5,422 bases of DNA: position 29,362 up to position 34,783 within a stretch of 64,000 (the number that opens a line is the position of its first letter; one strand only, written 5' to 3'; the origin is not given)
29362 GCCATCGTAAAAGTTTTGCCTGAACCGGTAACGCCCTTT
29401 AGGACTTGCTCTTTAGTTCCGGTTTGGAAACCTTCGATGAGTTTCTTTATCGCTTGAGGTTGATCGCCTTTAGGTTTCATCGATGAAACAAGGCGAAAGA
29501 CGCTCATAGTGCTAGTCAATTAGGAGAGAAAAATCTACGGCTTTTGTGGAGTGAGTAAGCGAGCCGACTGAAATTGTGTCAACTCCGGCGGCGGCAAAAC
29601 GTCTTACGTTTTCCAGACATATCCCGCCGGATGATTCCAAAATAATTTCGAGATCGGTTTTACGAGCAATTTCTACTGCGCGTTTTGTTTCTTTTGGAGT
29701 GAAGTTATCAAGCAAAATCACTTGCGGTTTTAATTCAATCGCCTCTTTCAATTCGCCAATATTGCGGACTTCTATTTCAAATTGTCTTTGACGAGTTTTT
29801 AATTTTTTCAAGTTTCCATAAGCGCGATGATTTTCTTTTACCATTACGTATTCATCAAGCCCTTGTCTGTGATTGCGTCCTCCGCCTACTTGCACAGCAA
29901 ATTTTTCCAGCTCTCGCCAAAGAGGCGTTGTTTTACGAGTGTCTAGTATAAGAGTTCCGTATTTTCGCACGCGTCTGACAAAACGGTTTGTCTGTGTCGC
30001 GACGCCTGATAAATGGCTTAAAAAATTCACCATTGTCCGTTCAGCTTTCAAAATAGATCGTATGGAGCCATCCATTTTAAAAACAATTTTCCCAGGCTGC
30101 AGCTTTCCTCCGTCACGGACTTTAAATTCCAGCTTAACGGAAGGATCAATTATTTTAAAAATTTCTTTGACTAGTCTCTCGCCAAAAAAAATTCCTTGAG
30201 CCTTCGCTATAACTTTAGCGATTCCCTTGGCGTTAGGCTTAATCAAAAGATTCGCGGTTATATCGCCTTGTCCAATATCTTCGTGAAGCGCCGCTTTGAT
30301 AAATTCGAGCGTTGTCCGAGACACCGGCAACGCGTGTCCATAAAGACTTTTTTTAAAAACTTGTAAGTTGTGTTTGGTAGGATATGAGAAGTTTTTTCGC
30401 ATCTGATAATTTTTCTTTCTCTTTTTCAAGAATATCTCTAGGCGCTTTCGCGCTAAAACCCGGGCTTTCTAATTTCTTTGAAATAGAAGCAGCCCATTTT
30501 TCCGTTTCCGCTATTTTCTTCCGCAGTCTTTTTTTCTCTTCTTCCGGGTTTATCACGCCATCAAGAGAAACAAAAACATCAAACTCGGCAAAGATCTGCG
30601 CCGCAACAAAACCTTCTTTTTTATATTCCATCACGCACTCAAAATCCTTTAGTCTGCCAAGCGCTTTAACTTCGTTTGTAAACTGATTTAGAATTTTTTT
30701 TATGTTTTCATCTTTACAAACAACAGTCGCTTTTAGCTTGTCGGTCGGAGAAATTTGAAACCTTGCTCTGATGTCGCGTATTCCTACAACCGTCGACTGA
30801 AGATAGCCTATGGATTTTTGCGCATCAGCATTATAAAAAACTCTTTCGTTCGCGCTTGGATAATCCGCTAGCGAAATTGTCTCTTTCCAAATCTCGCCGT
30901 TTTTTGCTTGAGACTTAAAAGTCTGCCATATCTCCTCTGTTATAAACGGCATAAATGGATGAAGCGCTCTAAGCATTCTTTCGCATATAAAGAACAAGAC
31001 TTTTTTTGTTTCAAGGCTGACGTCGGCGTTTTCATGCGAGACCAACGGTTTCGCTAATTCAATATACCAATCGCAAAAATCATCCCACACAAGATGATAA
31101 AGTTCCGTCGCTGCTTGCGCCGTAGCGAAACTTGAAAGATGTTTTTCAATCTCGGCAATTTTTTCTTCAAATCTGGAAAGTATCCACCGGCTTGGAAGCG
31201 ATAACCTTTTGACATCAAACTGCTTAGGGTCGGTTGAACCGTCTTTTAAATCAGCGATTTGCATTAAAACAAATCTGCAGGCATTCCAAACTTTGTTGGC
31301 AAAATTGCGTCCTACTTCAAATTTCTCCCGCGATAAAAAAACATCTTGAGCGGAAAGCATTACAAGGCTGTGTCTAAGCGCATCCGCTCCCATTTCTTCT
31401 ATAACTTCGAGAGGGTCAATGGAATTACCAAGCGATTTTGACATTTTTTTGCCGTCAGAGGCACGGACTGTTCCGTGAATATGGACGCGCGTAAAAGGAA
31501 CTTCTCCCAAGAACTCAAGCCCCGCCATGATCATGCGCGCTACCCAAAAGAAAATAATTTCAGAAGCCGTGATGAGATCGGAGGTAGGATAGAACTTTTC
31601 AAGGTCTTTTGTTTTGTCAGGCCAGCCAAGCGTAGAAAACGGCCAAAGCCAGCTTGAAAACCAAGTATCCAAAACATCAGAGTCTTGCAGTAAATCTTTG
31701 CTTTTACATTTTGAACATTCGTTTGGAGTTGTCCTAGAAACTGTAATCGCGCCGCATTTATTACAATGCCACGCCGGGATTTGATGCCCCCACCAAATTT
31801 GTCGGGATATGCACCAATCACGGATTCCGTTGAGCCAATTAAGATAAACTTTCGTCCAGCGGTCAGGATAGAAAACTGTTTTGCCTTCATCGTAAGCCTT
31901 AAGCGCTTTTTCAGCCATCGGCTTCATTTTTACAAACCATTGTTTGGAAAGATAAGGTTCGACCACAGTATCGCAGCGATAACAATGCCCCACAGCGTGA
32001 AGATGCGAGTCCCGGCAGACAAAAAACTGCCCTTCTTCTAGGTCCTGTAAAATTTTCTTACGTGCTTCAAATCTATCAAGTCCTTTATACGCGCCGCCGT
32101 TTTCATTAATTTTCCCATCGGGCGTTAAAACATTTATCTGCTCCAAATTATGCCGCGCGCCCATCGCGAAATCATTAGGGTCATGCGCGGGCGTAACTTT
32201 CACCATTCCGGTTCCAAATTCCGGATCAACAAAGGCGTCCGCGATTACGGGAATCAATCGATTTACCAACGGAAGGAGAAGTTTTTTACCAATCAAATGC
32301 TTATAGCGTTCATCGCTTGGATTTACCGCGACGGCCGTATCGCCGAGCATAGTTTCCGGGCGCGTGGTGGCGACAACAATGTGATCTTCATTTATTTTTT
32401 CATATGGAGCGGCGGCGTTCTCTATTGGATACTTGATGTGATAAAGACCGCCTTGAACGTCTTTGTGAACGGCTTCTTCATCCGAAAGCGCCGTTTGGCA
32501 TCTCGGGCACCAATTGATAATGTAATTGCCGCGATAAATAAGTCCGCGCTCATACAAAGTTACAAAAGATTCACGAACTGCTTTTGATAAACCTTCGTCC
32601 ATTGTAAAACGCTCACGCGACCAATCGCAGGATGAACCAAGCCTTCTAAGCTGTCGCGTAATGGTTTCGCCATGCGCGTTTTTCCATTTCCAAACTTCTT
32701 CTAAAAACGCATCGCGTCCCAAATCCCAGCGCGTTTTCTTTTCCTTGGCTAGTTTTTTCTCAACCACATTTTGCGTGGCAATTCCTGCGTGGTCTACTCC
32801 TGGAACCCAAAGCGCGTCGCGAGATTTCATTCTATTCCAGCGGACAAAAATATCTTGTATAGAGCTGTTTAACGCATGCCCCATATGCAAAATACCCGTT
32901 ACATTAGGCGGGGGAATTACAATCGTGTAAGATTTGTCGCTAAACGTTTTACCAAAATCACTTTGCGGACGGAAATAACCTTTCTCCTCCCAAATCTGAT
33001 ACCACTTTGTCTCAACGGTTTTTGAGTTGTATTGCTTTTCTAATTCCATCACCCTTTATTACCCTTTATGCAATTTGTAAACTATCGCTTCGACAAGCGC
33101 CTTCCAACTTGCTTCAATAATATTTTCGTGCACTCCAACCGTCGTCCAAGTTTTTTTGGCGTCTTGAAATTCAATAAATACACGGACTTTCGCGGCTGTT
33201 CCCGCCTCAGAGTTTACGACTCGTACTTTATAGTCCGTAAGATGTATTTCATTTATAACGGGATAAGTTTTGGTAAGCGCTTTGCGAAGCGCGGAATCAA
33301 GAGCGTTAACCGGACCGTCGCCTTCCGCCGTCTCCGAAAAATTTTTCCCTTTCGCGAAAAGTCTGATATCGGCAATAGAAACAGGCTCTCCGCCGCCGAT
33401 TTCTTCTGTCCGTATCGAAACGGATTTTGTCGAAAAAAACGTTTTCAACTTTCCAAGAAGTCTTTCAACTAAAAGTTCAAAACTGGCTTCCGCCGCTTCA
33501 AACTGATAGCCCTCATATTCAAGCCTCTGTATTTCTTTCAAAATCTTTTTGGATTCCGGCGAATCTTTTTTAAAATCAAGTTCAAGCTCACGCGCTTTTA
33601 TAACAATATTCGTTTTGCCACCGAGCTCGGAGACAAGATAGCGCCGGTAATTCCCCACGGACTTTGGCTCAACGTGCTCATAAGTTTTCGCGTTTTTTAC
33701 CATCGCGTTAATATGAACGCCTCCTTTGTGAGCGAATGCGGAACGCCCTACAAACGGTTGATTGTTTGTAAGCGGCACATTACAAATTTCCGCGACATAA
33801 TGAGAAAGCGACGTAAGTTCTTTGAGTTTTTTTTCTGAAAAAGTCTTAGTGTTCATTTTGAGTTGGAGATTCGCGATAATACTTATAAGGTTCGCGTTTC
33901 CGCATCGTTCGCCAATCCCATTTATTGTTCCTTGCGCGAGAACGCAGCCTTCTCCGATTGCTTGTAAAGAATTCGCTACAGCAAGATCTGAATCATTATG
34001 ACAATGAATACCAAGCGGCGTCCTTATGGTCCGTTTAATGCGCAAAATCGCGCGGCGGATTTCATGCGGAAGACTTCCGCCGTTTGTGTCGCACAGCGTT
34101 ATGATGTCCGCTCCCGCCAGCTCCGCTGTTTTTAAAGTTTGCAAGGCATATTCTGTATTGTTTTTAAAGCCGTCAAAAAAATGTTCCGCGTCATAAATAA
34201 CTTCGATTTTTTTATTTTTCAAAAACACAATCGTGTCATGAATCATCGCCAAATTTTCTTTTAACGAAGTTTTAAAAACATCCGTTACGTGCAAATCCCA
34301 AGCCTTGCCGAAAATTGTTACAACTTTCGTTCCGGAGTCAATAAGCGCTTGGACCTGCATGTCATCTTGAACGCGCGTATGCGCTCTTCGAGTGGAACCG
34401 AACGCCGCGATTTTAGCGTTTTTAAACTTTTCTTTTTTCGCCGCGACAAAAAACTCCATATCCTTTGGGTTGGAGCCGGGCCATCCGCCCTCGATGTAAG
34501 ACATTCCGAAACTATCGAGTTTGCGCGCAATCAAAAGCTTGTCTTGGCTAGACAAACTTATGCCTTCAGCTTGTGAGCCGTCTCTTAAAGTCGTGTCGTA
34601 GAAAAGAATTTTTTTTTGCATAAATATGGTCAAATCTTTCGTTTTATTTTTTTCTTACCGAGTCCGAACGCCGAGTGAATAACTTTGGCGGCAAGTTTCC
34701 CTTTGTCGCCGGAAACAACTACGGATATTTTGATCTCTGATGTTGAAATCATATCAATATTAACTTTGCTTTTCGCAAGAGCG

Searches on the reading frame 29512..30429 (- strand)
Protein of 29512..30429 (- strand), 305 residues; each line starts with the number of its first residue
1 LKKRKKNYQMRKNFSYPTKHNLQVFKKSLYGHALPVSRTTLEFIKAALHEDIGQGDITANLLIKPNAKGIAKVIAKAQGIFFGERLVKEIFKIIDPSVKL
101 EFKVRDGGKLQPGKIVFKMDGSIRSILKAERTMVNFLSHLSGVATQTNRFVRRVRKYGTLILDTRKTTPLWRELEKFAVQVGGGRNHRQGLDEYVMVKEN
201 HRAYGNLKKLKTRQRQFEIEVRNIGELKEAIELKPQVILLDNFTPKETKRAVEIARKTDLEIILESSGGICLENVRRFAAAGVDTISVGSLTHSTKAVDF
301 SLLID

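Call 26: search_protein_families(library=pfam, proteins=[window:29512-30429:-], max_evalue=0.00001)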
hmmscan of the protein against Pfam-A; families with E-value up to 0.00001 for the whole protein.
window:29512-30429:- (305 aa): 2 families
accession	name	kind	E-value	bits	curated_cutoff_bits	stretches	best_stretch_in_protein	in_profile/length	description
PF01729.25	QRPTase_C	-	1.2e-50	172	23.1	1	143-302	1-168/169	Quinolinate phosphoribosyl transferase, C-terminal domain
PF02749.22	QRPTase_N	-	1e-17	64.6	27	1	56-141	1-82/82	Quinolinate phosphoribosyl transferase, N-terminal domain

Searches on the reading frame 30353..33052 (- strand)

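Call 26: search_protein_families(library=pfam, proteins=[window:30353-33052:-], max_evalue=0.00001)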
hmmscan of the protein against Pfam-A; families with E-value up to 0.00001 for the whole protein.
window:30353-33052:- (899 aa): 5 families
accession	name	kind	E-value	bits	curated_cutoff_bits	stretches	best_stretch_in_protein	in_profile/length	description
PF00133.28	tRNA-synt_1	-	2.1e-139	465.3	22.7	1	16-566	1-404/414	tRNA synthetases class I (I, L, M and V)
PF08264.19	Anticodon_1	-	8.6e-37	126.7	25.1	1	622-775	2-146/148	Anticodon-binding domain of tRNA ligase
PF09334.17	tRNA-synt_1g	-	1.2e-23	84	20.1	1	47-193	6-134/391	tRNA synthetases class I (M)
PF10458.14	Val_tRNA-synt_C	-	4.5e-11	43.3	25.9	1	837-886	3-52/66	Valyl tRNA synthetase tRNA binding arm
PF13603.12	tRNA-synt_1_2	-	2.8e-08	33.9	25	1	255-314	86-145/185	Leucyl-tRNA synthetase, editing domain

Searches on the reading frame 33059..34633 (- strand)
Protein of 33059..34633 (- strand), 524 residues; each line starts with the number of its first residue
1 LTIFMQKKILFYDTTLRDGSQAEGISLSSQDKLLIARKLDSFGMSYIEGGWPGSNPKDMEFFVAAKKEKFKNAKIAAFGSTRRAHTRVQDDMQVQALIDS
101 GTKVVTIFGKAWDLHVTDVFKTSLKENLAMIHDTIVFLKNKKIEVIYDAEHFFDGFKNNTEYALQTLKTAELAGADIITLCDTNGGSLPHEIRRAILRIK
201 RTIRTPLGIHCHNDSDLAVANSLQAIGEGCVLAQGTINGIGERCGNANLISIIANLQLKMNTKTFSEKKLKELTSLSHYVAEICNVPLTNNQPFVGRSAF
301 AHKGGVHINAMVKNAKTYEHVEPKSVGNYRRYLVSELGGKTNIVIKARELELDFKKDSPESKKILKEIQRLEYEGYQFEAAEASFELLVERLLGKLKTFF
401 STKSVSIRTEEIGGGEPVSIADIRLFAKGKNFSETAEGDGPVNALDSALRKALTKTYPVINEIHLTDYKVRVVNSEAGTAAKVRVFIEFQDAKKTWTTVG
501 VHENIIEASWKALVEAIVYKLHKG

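Call 26: search_protein_families(library=pfam, proteins=[window:33059-34633:-], max_evalue=0.00001)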
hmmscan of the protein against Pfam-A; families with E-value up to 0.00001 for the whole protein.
window:33059-34633:- (524 aa): 3 families
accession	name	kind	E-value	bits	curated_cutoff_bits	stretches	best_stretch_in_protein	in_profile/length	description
PF00682.25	HMGL-like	-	7.7e-46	157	29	1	9-277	2-257/260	HMGL-like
PF08502.15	LeuA_dimer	-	1.4e-26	93.4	24.9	1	380-519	2-129/131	LeuA allosteric (dimerisation) domain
PF22617.1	HCS_D2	-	1.8e-14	54.3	27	1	295-371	2-77/82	Homocitrate synthase post-HMGL domain-like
